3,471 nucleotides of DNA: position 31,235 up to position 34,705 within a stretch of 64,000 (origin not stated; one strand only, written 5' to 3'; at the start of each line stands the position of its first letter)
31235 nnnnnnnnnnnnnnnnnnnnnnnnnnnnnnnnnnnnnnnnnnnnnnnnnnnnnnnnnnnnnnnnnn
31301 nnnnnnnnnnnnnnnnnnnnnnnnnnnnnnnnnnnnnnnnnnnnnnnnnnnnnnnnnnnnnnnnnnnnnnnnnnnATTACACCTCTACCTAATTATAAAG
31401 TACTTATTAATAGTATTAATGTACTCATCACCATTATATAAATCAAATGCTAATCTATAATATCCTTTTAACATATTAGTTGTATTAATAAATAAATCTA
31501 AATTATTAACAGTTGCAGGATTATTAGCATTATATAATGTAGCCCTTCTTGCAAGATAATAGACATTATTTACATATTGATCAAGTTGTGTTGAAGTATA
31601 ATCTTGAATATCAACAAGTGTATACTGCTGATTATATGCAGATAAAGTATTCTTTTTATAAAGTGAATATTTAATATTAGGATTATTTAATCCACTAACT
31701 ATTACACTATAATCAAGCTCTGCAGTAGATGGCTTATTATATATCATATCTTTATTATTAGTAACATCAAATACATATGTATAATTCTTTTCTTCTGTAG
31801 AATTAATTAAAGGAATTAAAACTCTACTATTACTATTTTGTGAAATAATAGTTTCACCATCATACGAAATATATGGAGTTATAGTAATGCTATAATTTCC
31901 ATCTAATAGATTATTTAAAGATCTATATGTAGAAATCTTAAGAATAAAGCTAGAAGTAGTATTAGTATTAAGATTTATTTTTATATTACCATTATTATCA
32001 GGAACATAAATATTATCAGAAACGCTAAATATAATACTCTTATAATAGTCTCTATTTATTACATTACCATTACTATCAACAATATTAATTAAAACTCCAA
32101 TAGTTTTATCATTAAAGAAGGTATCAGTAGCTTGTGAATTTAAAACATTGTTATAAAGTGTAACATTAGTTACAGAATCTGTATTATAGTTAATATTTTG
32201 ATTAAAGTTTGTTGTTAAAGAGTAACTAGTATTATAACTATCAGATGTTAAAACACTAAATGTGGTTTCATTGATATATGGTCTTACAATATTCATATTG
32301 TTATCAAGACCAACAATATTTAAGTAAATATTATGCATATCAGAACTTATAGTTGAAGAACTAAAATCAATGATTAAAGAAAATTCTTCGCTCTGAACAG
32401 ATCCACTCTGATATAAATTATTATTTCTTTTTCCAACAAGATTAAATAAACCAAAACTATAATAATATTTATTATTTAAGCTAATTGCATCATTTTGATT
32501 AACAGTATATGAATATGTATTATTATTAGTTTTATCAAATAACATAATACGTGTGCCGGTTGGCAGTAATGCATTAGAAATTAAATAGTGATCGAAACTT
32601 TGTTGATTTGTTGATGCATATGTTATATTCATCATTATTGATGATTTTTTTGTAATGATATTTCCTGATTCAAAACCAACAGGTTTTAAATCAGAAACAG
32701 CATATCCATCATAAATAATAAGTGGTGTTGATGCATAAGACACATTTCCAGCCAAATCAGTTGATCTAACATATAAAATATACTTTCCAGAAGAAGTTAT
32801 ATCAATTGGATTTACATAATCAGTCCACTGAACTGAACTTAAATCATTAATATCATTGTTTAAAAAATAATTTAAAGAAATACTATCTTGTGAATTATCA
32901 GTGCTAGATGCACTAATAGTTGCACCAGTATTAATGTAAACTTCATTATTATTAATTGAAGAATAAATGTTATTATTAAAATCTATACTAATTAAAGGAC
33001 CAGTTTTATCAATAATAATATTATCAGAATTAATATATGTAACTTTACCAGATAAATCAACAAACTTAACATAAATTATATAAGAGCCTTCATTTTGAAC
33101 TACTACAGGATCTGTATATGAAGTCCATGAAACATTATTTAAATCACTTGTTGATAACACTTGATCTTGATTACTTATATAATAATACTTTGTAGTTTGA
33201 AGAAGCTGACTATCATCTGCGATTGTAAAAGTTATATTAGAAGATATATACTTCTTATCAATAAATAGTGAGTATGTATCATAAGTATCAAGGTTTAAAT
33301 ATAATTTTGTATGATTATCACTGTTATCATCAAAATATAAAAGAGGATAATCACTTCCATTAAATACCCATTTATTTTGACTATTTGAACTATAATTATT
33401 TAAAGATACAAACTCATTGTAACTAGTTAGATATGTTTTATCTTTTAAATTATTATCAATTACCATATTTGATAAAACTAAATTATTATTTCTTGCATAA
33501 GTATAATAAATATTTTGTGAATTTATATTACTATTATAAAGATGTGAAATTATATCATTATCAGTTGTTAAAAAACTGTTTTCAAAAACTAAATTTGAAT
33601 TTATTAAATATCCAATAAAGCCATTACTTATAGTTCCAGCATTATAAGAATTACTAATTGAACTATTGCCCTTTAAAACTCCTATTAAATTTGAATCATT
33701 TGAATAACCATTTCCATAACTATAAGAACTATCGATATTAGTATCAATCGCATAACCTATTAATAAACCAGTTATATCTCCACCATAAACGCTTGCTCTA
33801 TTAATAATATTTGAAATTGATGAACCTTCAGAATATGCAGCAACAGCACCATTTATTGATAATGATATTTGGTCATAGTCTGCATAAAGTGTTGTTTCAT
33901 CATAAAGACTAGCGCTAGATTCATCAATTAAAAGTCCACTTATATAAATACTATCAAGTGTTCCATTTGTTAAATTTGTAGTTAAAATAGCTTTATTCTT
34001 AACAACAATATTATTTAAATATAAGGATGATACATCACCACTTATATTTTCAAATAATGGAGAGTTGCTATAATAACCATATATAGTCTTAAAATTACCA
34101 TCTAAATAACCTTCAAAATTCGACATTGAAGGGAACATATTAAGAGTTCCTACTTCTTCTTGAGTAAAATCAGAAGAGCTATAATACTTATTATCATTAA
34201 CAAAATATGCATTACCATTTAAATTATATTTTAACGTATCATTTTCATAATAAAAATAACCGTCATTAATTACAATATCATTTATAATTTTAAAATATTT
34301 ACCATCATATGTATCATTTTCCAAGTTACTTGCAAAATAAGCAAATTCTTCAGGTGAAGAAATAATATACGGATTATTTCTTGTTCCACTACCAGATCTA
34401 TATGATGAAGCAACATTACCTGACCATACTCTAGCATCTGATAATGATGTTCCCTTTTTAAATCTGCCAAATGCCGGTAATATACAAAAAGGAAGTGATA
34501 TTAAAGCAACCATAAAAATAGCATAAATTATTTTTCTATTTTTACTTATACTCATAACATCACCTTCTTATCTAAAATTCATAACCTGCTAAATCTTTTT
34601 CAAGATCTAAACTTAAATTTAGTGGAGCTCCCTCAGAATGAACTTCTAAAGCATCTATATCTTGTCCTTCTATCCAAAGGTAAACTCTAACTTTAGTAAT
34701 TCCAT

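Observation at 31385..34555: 1056-aa Asn/Ser/Tyr-rich secreted giant with SipW-type signal: candidate fibre tip or adhesin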

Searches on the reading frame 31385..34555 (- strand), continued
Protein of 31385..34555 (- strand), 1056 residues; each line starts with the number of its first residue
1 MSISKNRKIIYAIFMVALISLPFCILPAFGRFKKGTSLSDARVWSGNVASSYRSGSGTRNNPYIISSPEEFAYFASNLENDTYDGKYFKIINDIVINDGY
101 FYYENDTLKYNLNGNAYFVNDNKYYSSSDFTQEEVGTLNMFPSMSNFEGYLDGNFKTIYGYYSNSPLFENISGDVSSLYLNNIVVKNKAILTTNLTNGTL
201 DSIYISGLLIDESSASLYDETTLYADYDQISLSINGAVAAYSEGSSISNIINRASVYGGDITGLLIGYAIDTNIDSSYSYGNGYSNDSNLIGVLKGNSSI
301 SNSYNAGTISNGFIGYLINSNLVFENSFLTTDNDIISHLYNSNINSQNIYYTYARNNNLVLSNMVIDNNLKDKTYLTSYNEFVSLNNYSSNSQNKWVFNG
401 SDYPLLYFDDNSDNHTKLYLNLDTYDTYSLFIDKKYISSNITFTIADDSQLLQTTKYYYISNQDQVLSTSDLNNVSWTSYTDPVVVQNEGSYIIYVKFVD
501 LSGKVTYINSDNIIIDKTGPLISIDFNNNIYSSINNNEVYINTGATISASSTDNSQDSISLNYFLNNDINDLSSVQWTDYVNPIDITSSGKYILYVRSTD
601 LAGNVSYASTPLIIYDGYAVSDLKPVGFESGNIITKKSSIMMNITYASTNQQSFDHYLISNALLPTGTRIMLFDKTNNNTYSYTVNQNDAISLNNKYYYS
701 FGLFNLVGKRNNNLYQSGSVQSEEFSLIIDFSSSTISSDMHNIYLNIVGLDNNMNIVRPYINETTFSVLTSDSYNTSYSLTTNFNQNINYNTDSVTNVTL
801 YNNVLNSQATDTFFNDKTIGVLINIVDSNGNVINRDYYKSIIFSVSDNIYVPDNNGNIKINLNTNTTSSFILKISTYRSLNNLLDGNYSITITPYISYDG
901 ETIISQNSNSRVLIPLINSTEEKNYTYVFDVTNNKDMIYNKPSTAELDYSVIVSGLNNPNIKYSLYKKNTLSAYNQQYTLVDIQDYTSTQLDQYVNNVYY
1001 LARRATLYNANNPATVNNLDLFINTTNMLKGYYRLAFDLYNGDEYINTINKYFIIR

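Call 31: search_solved_structures(query=A1, max_evalue=1, show_alignments=2)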
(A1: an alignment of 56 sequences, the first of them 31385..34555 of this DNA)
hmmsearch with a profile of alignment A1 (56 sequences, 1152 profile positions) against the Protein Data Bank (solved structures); distinct sequences matched with E-value up to 1: 1.
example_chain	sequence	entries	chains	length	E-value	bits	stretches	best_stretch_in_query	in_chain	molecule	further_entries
3n6z_A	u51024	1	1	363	1.4e-05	26.2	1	324-420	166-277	putative immunoglobulin A1 protease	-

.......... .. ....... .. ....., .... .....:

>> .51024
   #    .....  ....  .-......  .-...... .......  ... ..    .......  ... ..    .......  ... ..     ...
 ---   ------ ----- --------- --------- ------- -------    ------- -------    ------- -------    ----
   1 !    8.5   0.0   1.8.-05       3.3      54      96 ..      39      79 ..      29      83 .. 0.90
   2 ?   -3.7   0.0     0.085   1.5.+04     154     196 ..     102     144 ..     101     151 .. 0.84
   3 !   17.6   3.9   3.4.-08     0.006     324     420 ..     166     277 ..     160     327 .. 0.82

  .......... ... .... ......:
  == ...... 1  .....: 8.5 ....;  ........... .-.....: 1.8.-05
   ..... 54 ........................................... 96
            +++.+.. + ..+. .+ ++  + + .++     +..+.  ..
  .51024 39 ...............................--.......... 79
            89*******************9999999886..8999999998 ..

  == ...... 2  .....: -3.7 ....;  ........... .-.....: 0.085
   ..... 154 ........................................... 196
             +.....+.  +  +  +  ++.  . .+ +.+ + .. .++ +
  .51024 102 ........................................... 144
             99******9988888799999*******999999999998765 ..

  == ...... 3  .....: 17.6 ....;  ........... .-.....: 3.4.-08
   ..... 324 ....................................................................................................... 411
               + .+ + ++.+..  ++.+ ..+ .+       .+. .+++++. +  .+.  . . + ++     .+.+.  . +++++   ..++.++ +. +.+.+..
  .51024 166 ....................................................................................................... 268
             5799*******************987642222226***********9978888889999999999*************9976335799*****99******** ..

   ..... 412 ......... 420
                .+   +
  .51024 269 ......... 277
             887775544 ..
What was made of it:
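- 33341..34426 (-): Giant, aa 44-405: right-handed parallel beta-helix of the IgA1-protease-NTD ('GLUG') type, with an N-terminal cap (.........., helix 68-77) and an Asn ladder. The profile hits 3n6z at E 1.4e-5 (call 31).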

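Call 67: search_protein_families(library=phrogs, proteins=[window:31385-34555:-], max_evalue=0.01)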
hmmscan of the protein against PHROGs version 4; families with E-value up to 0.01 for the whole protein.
window:31385-34555:- (1056 aa): 0 families

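Call 82: search_protein_families(library=pfam, proteins=[L059:9977-18091:+, L079:2807-11308:+], max_evalue=0.001)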
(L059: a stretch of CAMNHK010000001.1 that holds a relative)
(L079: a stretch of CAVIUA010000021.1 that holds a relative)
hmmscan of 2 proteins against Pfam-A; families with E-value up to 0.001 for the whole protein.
L059:9977-18091:+ (2704 aa): 0 families

L079:2807-11308:+ (2833 aa): 0 families

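Call 83: search_dna_similar(query=window:31385-34555:-, collection=phages, mode=protein, max_evalue=0.001, max_rows=8)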
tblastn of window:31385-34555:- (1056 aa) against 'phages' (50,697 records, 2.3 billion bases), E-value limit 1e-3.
Records with a match: 1; places in all: 1; records where one place covers at least 80% of the query: 0.
Best place of each record, by identity: <60% 1.
By first word of the organism name: Bacteriophage 1.
By host as written in the record: - 1.
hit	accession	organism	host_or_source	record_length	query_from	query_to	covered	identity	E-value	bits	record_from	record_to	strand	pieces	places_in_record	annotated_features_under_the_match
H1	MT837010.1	Bacteriophage sp.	human fecal samples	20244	440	521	8%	35.4%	1e-6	59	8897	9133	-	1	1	record has no annotation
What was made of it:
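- On Phage tail fibre or tailspike: The only phage match covers 8 % of the query, in an Ig-like domain (call 83).
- Eight locus proteins, the giant among them, gave no PHROG hits (call 67). tblastn against 50,697 phage records gave a single hit covering 8 % of the query, in an Ig-like domain (call 83).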

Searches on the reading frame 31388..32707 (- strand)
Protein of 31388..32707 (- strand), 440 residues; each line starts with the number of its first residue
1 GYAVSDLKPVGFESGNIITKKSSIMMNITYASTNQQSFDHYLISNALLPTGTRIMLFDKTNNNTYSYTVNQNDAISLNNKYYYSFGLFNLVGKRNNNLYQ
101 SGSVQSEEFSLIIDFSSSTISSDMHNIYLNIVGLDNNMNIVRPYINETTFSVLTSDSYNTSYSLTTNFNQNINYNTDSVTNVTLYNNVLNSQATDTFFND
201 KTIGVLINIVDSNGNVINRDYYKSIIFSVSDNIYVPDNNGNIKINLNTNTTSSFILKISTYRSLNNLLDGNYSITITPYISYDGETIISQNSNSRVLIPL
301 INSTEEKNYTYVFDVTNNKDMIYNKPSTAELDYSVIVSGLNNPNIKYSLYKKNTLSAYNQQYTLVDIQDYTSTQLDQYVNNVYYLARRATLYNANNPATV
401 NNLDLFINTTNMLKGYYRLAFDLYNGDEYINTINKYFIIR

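Call 75: search_protein_representatives(protein=window:31388-32707:-)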
Query: 440 residues. Proteins with E-value up to 0.001 (for the whole library): 189; up to 1e-10: 147; up to 1e-30: 75. The best 150 are listed.
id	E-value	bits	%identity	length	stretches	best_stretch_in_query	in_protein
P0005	1.3e-160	551.2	60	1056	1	1-440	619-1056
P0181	3.6e-80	286.3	41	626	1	1-440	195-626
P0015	1.8e-76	274.2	39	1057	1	1-440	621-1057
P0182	3.4e-53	197.5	37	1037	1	1-440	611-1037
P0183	5.0e-50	187.1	37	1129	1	2-440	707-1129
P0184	5.7e-50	186.9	38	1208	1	17-440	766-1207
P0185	6.8e-50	186.7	39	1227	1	15-440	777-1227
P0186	3.7e-48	180.9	34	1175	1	13-440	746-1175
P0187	2.0e-47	178.5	35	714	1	17-440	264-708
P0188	5.0e-47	177.2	35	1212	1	17-440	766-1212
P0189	2.0e-46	175.2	36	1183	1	18-440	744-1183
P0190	1.9e-43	165.5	36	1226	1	18-440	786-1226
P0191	6.0e-43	163.8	37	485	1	18-440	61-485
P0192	1.6e-42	162.4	33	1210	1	11-440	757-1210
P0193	2.6e-42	161.7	37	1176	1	1-440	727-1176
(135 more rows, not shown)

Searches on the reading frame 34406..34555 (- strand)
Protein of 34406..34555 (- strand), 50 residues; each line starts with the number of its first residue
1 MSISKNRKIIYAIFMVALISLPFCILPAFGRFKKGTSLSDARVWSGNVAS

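Call 52: search_protein_families(library=ncbifam, proteins=[window:34406-34555:-], max_evalue=10)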
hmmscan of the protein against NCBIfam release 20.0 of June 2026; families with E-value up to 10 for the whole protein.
window:34406-34555:- (50 aa): 0 families
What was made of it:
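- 34466..34555 (-): Giant, aa 1-30: leader. It has a basic n-region, a hydrophobic segment of about 18 aa, and then the motif P-A-F-G|R-F. The family consensus is I-P-T-L-A|R-F/Y-K-N-R. The predicted SipW-type cleavage after G30 is inferred. No NCBIfam signal-peptide model hit it (call 52).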
